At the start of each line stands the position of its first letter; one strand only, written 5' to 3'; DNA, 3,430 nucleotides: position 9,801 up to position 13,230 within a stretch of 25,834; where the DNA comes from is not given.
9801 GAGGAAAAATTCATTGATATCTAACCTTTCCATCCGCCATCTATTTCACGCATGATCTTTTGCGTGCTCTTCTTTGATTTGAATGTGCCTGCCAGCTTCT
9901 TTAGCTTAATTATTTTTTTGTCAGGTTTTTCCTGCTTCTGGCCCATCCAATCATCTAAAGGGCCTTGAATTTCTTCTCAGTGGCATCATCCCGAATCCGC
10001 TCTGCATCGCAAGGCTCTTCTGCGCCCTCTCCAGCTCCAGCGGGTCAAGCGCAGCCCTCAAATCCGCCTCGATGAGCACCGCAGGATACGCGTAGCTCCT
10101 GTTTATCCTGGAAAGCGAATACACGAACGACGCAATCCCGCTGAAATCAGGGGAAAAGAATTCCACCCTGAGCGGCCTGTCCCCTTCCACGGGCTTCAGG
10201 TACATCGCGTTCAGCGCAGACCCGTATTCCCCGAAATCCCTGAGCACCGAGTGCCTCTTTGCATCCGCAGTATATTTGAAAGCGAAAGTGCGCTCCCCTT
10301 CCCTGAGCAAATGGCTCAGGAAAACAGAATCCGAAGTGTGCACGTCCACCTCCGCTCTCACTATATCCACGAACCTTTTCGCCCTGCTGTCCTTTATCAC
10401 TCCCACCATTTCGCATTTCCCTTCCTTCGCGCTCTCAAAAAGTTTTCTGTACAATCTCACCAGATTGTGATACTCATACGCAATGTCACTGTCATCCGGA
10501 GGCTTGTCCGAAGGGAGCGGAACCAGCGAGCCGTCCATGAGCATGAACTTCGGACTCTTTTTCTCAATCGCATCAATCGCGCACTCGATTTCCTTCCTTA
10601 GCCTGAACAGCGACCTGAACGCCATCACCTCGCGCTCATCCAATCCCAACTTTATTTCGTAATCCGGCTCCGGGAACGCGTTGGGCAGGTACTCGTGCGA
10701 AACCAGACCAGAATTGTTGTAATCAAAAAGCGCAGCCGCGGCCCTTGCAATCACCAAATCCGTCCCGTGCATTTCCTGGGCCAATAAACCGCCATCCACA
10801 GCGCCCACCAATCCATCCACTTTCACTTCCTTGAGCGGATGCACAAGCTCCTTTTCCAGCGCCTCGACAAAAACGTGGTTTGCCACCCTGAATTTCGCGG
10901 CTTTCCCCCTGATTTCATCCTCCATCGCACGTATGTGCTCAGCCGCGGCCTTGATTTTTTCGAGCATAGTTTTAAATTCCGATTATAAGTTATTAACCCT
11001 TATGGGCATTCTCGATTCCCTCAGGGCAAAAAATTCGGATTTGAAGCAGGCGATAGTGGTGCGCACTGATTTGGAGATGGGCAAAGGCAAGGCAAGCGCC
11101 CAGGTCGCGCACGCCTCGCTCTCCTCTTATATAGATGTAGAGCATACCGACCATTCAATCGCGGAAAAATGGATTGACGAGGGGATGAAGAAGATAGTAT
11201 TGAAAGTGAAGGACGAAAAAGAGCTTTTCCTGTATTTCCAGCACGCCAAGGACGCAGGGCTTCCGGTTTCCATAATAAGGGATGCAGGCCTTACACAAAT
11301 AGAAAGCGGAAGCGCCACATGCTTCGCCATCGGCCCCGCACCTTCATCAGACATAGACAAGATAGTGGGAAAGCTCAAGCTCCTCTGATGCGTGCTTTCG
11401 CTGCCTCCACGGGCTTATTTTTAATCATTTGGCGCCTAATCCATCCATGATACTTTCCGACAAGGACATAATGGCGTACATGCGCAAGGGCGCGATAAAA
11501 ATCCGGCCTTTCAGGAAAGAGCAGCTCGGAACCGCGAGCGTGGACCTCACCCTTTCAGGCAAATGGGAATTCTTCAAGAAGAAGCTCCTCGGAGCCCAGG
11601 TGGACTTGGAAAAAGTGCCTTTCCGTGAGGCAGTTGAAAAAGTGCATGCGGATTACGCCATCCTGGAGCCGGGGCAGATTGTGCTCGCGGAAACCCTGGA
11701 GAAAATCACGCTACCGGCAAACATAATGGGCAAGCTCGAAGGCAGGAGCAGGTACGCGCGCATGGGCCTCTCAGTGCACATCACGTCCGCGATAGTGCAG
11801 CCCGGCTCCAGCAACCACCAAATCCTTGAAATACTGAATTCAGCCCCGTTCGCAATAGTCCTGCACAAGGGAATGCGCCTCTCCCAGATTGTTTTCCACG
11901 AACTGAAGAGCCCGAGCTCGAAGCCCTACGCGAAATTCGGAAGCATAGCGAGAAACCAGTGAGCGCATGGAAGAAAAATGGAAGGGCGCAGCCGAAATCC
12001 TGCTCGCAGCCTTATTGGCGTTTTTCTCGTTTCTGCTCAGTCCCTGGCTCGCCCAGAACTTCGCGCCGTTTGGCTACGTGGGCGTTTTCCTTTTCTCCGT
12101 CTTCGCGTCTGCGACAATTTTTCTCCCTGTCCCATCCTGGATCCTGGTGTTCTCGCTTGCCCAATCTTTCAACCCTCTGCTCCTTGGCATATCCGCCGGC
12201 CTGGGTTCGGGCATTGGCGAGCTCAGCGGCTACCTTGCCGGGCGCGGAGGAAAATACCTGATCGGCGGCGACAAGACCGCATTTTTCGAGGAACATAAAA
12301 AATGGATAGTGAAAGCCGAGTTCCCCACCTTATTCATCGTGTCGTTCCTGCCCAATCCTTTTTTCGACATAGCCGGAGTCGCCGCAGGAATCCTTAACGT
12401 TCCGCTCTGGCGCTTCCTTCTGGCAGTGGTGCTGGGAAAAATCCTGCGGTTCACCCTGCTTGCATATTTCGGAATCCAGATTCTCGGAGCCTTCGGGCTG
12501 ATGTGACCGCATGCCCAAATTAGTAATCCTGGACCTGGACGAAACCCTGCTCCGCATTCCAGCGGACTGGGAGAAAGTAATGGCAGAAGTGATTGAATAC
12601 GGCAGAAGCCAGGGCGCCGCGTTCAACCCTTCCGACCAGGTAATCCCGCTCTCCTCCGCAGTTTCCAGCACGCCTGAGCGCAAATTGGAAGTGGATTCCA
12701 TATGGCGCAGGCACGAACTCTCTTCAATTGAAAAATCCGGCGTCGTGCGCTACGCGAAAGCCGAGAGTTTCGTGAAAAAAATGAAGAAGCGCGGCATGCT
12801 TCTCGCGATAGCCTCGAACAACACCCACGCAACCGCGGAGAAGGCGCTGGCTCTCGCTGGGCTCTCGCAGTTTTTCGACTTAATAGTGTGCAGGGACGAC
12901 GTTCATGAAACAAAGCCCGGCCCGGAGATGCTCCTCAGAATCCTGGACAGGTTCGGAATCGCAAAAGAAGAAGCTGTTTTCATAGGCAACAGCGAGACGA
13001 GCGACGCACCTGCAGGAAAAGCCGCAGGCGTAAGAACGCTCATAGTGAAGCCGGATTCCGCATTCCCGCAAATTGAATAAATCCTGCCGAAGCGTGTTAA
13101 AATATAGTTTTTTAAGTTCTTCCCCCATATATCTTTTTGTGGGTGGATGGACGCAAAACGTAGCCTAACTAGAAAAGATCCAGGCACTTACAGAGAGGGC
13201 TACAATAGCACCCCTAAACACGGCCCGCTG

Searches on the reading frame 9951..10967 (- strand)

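Call 22: search_protein_families(library=pfam, proteins=[window:9951-10967:-], max_evalue=0.001)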
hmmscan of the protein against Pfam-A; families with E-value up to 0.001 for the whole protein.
window:9951-10967:- (338 aa): 1 family
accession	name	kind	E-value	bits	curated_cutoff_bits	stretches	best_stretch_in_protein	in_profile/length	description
PF09376.16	NurA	-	5.3e-17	62.6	21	1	53-305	2-252/254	NurA domain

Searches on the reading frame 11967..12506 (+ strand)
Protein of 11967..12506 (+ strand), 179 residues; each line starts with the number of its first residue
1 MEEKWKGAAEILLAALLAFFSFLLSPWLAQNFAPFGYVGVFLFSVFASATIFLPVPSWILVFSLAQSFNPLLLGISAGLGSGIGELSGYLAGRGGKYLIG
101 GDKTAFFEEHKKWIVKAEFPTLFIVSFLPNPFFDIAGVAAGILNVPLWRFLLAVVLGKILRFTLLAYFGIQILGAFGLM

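Call 22: search_protein_families(library=pfam, proteins=[window:11967-12506:+], max_evalue=0.001)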
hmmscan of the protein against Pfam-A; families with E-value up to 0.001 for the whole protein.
window:11967-12506:+ (179 aa): 1 family
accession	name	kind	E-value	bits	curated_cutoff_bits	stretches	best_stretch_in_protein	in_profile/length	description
PF09335.16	VTT_dom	-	2e-16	61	33.9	1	55-170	1-122/123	VTT domain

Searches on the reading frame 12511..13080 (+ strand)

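Call 22: search_protein_families(library=pfam, proteins=[window:12511-13080:+], max_evalue=0.001)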
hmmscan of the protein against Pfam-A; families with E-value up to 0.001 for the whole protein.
window:12511-13080:+ (189 aa): 4 families
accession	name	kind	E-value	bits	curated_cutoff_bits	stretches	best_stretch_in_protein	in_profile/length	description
PF13419.12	HAD_2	-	1e-24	88.1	23.8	1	5-179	1-178/178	Haloacid dehalogenase-like hydrolase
PF00702.32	Hydrolase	-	3.1e-23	83.6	26.4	1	3-173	2-191/191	haloacid dehalogenase-like hydrolase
PF13242.12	Hydrolase_like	-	1.4e-07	31.8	22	1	135-180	4-49/75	HAD-hyrolase-like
PF12710.13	HAD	-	5.6e-05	24.1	27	1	5-168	1-187/189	haloacid dehalogenase-like hydrolase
